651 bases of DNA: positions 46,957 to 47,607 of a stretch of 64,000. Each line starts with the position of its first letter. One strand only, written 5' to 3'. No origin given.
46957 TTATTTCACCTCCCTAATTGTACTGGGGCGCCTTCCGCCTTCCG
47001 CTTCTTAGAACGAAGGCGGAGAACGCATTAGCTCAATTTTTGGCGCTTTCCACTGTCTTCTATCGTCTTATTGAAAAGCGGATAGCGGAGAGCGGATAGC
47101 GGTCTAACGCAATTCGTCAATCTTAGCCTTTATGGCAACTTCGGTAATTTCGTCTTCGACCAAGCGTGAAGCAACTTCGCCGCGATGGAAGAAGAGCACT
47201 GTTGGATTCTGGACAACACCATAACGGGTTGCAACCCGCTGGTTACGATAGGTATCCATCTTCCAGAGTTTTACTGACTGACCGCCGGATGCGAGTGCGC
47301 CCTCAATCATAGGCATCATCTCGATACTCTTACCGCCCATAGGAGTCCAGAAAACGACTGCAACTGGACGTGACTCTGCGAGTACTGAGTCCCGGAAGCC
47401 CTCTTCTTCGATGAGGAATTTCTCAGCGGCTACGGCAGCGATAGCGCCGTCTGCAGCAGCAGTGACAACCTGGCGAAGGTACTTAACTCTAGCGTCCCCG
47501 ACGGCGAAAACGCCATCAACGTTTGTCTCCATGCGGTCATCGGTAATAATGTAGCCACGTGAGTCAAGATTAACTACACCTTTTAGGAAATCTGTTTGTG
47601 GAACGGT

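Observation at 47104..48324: grd-operon thioredoxin reductase carries a C-terminal thioredoxin-fold domain without redox cysteines; the adjacent trxA has a shifted CxxC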

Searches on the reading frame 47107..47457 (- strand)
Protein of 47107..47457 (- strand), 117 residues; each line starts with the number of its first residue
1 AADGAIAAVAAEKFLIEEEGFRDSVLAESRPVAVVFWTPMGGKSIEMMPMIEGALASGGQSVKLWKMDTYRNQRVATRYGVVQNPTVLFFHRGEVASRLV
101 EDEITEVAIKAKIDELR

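Call 9: find_homologous_proteins(query=window:47107-47457:-, max_evalue=0.001)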
Query seq(117 aa) (117 aa): 7 proteins with E <= 0.001 among 25 candidates.
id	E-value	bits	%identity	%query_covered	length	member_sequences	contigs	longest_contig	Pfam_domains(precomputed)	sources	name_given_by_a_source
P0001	1.9e-45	171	65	90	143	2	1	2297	PF00085.27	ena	-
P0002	1.3e-37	146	60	84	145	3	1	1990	PF00085.27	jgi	jgi:thioredoxin reductase (NADPH)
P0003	1.3e-34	136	64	85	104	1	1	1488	PF00085.27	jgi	jgi:thioredoxin reductase (NADPH)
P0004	7.1e-27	111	50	91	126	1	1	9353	PF00085.27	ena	-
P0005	9.8e-26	107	58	74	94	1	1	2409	PF00085.27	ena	-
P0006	2.7e-17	80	42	86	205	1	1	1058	PF00085.27,PF07992.21,PF13098.14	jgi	jgi:thioredoxin reductase (NADPH)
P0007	4.5e-15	73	60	57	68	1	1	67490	PF00085.27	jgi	-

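Call 15: find_related_loci(query=A2, collection=genome_contigs, flank=8000)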
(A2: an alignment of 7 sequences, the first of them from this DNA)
Query A2 (117 aa) in genome_contigs; peptide patterns used: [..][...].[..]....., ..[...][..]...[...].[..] (x = any residue, [..] = any of these).
147 stretches matched a pattern; 102 encode a relative of the query (tblastn E <= 1e-3); the best 80 are kept; 80 distinct loci.
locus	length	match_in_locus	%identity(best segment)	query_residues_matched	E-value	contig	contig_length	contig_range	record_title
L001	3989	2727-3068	68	1-114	4e-49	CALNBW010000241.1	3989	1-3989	MAG TPA_asm: uncultured Firmicutes bacterium isolate SRR1561995_bin.50_CONCOCT_v1.1_MAG genome assembly, contig: ERZ7240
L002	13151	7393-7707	67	12-116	4e-46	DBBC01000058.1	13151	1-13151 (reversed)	MAG TPA_asm: Firmicutes bacterium UBA994 UBA994_contig_2538, whole genome shotgun sequence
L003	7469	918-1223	66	12-113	4e-46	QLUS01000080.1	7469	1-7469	MAG: Bacillota bacterium isolate HKB212 DDT20_80, whole genome shotgun sequence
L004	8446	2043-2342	72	12-111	1e-45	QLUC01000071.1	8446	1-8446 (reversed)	MAG: Bacillota bacterium isolate BS524 DDT36_71, whole genome shotgun sequence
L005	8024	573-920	61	1-116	3e-45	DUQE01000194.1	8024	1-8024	MAG TPA_asm: Bacillota bacterium isolate AS08sgBPME_382 313490_AS08, whole genome shotgun sequence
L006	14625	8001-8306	67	12-113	2e-45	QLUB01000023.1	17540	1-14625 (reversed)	MAG: candidate division NPL-UPA2 bacterium isolate GPS119 DDT37_23, whole genome shotgun sequence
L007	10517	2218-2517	71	12-111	5e-45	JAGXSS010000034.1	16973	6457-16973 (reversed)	MAG: Peptococcaceae bacterium isolate CROMO_A_245 c_000000282676, whole genome shotgun sequence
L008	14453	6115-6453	61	1-113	1e-44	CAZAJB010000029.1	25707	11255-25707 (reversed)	MAG TPA_asm: uncultured Clostridiaceae bacterium isolate binchicken_co173_12 genome assembly, contig: NODE_6506_length_2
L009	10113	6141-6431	66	12-108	2e-44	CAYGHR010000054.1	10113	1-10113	MAG TPA_asm: uncultured Peptococcaceae bacterium isolate ERP113451_co2_181 genome assembly, contig: NODE_4922_length_101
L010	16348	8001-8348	61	1-116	4e-44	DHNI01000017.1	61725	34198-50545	MAG TPA_asm: Firmicutes bacterium UBA5420 UBA5420_contig_10320, whole genome shotgun sequence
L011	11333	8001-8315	66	12-116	3e-44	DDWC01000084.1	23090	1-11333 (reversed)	MAG TPA_asm: Firmicutes bacterium UBA2296 UBA2296_contig_54583, whole genome shotgun sequence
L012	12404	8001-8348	61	1-116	3e-44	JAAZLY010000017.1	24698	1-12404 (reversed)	MAG: Bacillota bacterium isolate AS23ysBPME_28 13467_AS23, whole genome shotgun sequence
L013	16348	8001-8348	60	1-116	2e-42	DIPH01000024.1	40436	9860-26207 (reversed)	MAG TPA_asm: Firmicutes bacterium UBA5493 UBA5493_contig_4646, whole genome shotgun sequence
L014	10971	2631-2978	59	1-116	2e-42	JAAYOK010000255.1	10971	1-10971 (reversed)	MAG: Bacillota bacterium isolate AS21ysBPME_352 173943_AS21, whole genome shotgun sequence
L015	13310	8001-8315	62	12-116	3e-42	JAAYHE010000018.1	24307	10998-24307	MAG: Bacillota bacterium isolate AS09scLD_318 38331_AS09, whole genome shotgun sequence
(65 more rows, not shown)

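Call 21: search_protein_representatives(protein=window:47107-47457:-)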
Query: 117 residues. Proteins with E-value up to 0.001 (for the whole library): 1222; up to 1e-10: 23; up to 1e-30: 0. The best 150 are listed.
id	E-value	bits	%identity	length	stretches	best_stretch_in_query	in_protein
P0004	2.3e-27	111.1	55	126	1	1-116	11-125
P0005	3.1e-26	107.4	58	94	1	26-111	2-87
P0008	4.5e-21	90.8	29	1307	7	17-103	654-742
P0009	1.0e-19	86.4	44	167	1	1-114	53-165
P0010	1.9e-19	85.5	50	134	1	2-99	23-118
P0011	7.0e-18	80.5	24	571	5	32-101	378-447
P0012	2.1e-17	79.0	63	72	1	54-116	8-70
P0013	4.9e-17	77.8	50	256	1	1-109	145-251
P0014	2.0e-16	75.8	46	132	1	1-94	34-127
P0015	6.0e-16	74.3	45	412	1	1-99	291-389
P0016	1.8e-15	72.7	38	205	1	1-115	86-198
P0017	2.1e-15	72.5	28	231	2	4-101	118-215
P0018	2.7e-15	72.2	39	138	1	1-104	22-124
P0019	4.4e-15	71.5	38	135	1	1-104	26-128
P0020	1.9e-14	69.4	26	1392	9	15-95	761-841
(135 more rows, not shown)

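Call 33: search_protein_families(library=pfam, proteins=[L010:7128-8360:+, L010:6040-6807:-, L010:5006-5965:-, L010:4060-5055:-, L010:2264-3778:-, L010:1192-2172:-, L010:8372-8884:-, L010:8908-9990:-, L010:10363-11073:+, L010:11105-13180:-], max_evalue=0.0001)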
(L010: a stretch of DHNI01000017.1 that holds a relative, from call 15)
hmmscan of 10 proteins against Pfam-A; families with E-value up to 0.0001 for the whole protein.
L010:7128-8360:+ (411 aa): 10 families
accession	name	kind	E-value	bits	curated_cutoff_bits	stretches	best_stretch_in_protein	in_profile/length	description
PF07992.20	Pyr_redox_2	-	5.4e-52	177.5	26.1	1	6-295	1-291/291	Pyridine nucleotide-disulphide oxidoreductase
PF13738.12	Pyr_redox_3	-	8.8e-20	71.6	30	1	88-278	108-305/305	Pyridine nucleotide-disulphide oxidoreductase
PF00085.26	Thioredoxin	-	4.3e-13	49.6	23.5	1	307-405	5-102/103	Thioredoxin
PF00070.33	Pyr_redox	-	2.5e-12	47.6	22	1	147-219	2-79/82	Pyridine nucleotide-disulphide oxidoreductase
PF01266.30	DAO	-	4.7e-08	33.4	27.9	0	7-43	1-37/353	FAD dependent oxidoreductase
PF12831.13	FAD_oxidored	-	4.9e-08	33.1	27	1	7-52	1-50/416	FAD dependent oxidoreductase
PF13450.12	NAD_binding_8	-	3.5e-07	30.9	21.9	1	10-69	1-56/68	NAD(P)-binding Rossmann-like domain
PF00890.30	FAD_binding_2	-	5e-07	29.7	20.4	1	7-44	1-39/414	FAD binding domain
PF01134.28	GIDA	-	3.1e-05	23.7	22.1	0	7-38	1-29/391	Glucose inhibited division protein A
PF01946.23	Thi4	-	3.6e-05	23.5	26.2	0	5-42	17-56/235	Thi4 family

L010:6040-6807:- (256 aa): 1 family
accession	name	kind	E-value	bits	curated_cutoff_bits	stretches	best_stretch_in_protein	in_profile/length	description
PF00459.30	Inositol_P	-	7.3e-76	255.6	27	1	2-252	3-264/271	Inositol monophosphatase family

L010:5006-5965:- (320 aa): 2 families
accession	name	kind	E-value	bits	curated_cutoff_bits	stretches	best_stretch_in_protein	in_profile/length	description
PF01545.26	Cation_efflux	-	4.5e-41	141.2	26.6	1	35-225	3-197/198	Cation efflux family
PF16916.11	ZT_dimer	-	1.1e-15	57.9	26.7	1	230-306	1-77/78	Dimerisation domain of Zinc Transporter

L010:4060-5055:- (332 aa): 1 family
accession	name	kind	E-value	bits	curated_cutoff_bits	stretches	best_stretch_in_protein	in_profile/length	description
PF00892.27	EamA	-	3.6e-21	76.3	28.2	2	30-166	2-134/135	EamA-like transporter family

L010:2264-3778:- (505 aa): 1 family
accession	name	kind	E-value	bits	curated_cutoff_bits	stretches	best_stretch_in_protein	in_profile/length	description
PF00496.27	SBP_bac_5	-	5.3e-106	355.3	32.4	1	70-422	1-367/368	Bacterial extracellular solute-binding proteins, family 5 Middle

L010:1192-2172:- (327 aa): 2 families
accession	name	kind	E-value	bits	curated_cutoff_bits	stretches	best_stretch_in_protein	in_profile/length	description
PF00528.27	BPD_transp_1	-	1.5e-41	142.6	26.4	1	113-325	1-183/184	Binding-protein-dependent transport system inner membrane component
PF19300.4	BPD_transp_1_N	-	3.4e-14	53.4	23.8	1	1-75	1-75/114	Binding-prot-dependent transport system membrane comp, N-term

L010:8372-8884:- (171 aa): 3 families
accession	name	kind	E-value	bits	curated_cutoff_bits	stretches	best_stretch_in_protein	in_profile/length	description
PF00583.31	Acetyltransf_1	-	1.5e-17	64.4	20.7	1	43-154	5-115/116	Acetyltransferase (GNAT) family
PF13508.13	Acetyltransf_7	-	2e-10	41.3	27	1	78-154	7-81/84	Acetyltransferase (GNAT) domain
PF13673.13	Acetyltransf_10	-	4.6e-06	27.1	23.6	1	65-159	22-111/128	Acetyltransferase (GNAT) domain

L010:8908-9990:- (361 aa): 1 family
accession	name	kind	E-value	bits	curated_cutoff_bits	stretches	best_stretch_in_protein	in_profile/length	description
PF01594.21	AI-2E_transport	-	1.5e-37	130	34.3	1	19-352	8-325/327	AI-2E family transporter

L010:10363-11073:+ (237 aa): 1 family
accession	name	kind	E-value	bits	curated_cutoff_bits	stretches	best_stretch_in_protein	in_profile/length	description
PF04402.19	SIMPL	-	6.6e-51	173.9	25.2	1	34-235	1-205/205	Protein of unknown function (DUF541)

L010:11105-13180:- (692 aa): 2 families
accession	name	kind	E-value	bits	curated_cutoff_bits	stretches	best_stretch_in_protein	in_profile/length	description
PF00563.25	EAL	-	7.4e-59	199.4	31.3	1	438-666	3-236/236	EAL domain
PF00990.26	GGDEF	-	2.6e-39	135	23.8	1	264-417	1-161/161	Diguanylate cyclase, GGDEF domain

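Call 45: predict_structure(alignment_id=A4)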
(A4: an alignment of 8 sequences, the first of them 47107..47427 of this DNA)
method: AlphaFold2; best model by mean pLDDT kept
length: 107 residues; sequences in the alignment: 8
mean_pLDDT: 88.8   pTM: 0.82
mean pLDDT of the five models: 88.8, 88.7, 88.6, 88.4, 88.0
residues with pLDDT >= 90: 74; 70-90: 24; 50-70: 4; < 50: 5
segments of 3 or more residues with pLDDT < 50: 1-5
pLDDT, mean of each block of 10 residues (from residue 1): 56 89 93 91 89 91 91 95 95 96 91
secondary structure, 60 per line:
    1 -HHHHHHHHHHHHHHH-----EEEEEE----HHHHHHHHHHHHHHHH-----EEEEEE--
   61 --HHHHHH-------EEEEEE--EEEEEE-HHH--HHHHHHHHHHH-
elements in order: H2-16 E22-27 H32-47 E53-58 H63-68 E76-81 E84-89 H96-106

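Call 48: fold_search(model_id=the predicted structure, library=pdb)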
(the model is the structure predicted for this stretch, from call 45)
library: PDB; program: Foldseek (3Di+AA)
matches with E <= 10: 1598; with E <= 0.001: 471
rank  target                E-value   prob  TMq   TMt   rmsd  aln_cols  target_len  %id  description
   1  2puk_C                4.1e-10  1.00  0.85  0.86   1.4        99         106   26  Crystal structure of the binary complex between ferredoxin: thioredoxin reductase and thioredoxin m (released 2007-07-10)
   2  1fb0_B                4.1e-10  1.00  0.86  0.88   1.4       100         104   25  CRYSTAL STRUCTURE OF THIOREDOXIN M FROM SPINACH CHLOROPLAST (REDUCED FORM) (released 2000-09-20)
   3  4ba7_A                4.3e-10  1.00  0.84  0.86   1.4        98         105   34  Crystal Structure of Ancestral Thioredoxin Relative to Last Bacteria Common Ancestor (LBCA) from the Precambrian Perio (released 2013-08-21)
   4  8xyw                  1.3e-09  1.00  0.87  0.88   1.3       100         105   28  De novo designed protein Trx-3 (released 2024-10-02)
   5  4ulx                  1.7e-09  1.00  0.83  0.85   1.5        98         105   34  Crystal structure of ancestral thioredoxin, relative to the last common ancestor of the Cyanobacterial, Deinococcus and  (released 2014-11-26)
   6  2puk_G                2.6e-09  1.00  0.86  0.88   1.4       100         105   26  Crystal structure of the binary complex between ferredoxin: thioredoxin reductase and thioredoxin m (released 2007-07-10)
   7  2yj7_A                3.0e-09  1.00  0.84  0.85   1.4        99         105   36  Crystal structure of a hyperstable protein from the Precambrian period (released 2012-05-30)
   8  1fb0_A                3.2e-09  1.00  0.86  0.88   1.4       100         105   25  CRYSTAL STRUCTURE OF THIOREDOXIN M FROM SPINACH CHLOROPLAST (REDUCED FORM) (released 2000-09-20)
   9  2ynx_A                3.2e-09  1.00  0.84  0.85   1.7       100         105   28  Crystal Structure of Ancestral Thioredoxin Relative to Last Archaea Common Ancestor (LACA) from the Precambrian Period (released 2013-08-21)
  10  2tir                  3.2e-09  1.00  0.82  0.81   1.7        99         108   24  CRYSTAL STRUCTURE ANALYSIS OF A MUTANT ESCHERICHIA COLI THIOREDOXIN IN WHICH LYSINE 36 IS REPLACED BY GLUTAMIC ACID (released 1993-10-31)
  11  2fd3_A                3.2e-09  1.00  0.82  0.81   1.7        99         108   24  Crystal Structure of Thioredoxin Mutant P34H (released 2005-12-27)
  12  7xao_A                3.4e-09  1.00  0.83  0.85   1.5        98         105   26  Crystal structure of thioredoxin 1 (released 2022-06-01)
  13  5hr1_A                3.4e-09  1.00  0.83  0.83   1.7       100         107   24  Crystal structure of thioredoxin L107A mutant (released 2017-02-22)
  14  7c3f_I                3.8e-09  1.00  0.87  0.88   1.3       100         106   23  Crystal structure of ferredoxin: thioredoxin reductase and thioredoxin m2 complex (released 2020-10-14)
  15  7ool_B                3.8e-09  1.00  0.83  0.84   1.6        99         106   24  Crystal structure of a Candidatus photodesmus katoptron thioredoxin chimera containing an ancestral loop (released 2021-11-10)
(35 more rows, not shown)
